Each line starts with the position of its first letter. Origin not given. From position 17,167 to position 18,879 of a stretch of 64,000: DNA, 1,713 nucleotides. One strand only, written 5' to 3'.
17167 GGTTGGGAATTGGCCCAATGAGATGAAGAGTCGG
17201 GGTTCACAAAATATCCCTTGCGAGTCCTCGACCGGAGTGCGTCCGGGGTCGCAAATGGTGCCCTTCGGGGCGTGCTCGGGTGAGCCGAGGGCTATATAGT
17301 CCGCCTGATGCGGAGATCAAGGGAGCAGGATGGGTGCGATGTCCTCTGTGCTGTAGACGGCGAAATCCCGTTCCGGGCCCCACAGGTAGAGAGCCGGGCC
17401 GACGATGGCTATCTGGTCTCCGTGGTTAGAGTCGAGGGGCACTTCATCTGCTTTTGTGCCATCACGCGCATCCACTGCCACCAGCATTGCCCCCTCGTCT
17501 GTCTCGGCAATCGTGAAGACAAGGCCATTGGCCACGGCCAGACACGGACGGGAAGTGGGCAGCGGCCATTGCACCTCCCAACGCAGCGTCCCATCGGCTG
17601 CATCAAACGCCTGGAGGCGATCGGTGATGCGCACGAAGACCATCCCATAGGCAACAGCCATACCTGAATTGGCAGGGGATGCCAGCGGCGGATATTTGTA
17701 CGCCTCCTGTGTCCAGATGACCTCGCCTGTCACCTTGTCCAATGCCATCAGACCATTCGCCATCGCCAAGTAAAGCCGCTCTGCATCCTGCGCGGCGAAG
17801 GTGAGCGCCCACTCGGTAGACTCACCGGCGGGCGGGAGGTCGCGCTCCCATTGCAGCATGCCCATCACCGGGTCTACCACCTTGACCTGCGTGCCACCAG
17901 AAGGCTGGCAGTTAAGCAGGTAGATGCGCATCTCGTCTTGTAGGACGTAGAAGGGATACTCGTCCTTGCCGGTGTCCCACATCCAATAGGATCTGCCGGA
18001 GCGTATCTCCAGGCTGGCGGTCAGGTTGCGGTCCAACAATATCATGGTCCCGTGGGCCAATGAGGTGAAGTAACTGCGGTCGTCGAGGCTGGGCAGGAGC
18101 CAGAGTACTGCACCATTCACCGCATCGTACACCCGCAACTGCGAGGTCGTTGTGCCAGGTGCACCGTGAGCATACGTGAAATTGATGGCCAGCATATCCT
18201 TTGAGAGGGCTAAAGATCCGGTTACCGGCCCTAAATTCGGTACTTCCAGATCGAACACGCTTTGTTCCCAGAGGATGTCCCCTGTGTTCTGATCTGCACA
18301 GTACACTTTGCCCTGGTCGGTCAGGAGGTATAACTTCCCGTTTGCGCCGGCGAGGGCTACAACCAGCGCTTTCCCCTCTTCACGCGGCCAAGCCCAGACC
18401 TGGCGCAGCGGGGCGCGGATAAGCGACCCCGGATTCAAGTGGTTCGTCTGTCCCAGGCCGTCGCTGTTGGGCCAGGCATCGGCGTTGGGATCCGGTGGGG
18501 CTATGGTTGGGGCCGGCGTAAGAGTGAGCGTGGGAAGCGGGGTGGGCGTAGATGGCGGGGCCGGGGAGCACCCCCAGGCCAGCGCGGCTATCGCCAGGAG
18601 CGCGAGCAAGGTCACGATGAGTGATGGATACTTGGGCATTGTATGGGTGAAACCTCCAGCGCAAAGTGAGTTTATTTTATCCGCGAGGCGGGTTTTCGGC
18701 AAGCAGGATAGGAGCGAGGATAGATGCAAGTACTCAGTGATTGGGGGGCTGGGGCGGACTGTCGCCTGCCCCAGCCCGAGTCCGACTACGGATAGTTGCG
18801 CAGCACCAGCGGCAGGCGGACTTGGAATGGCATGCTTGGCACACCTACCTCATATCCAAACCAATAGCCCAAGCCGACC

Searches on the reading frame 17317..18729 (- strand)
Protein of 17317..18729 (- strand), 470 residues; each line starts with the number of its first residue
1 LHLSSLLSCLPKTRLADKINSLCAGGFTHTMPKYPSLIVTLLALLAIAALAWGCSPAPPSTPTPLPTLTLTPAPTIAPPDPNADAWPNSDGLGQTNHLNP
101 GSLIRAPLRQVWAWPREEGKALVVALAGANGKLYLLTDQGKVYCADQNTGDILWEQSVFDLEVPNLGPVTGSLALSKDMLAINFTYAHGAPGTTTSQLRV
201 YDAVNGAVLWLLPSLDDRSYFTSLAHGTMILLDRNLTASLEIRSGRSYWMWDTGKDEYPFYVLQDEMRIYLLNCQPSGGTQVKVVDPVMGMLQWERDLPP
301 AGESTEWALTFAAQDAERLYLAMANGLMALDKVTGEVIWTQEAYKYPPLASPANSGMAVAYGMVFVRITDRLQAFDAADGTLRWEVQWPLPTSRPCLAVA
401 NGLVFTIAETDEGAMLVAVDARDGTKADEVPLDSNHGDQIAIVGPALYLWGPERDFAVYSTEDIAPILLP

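Call 15: search_protein_families(library=pfam, proteins=[window:17317-18729:-], max_evalue=0.001)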
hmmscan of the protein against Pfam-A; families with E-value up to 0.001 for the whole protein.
window:17317-18729:- (470 aa): 5 families
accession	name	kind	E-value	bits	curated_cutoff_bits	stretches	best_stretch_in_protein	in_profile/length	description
PF13360.13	PQQ_2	-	4.9e-25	89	27.6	2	281-437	4-151/233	Outer membrane protein assembly factor BamB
PF25293.1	Beta-prop_EMC1_N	-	3.4e-07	30.6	34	1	232-343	38-147/219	EMC1 N-terminal beta-propeller domain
PF13570.13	Beta-prop_ACSF4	-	1.4e-05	25.1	133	0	282-404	115-229/329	Beta-alanine-activating enzyme, beta-propeller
PF01011.28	PQQ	-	1.8e-05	24.1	26.7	0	129-156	56-83/595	Glucose/ethanol/alcohol dehydrogenase, beta-propeller domain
PF23727.1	Beta-prop_FAM234A_B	-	0.00071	18.6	26.4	0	283-343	55-118/467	FAM234A/B beta-propeller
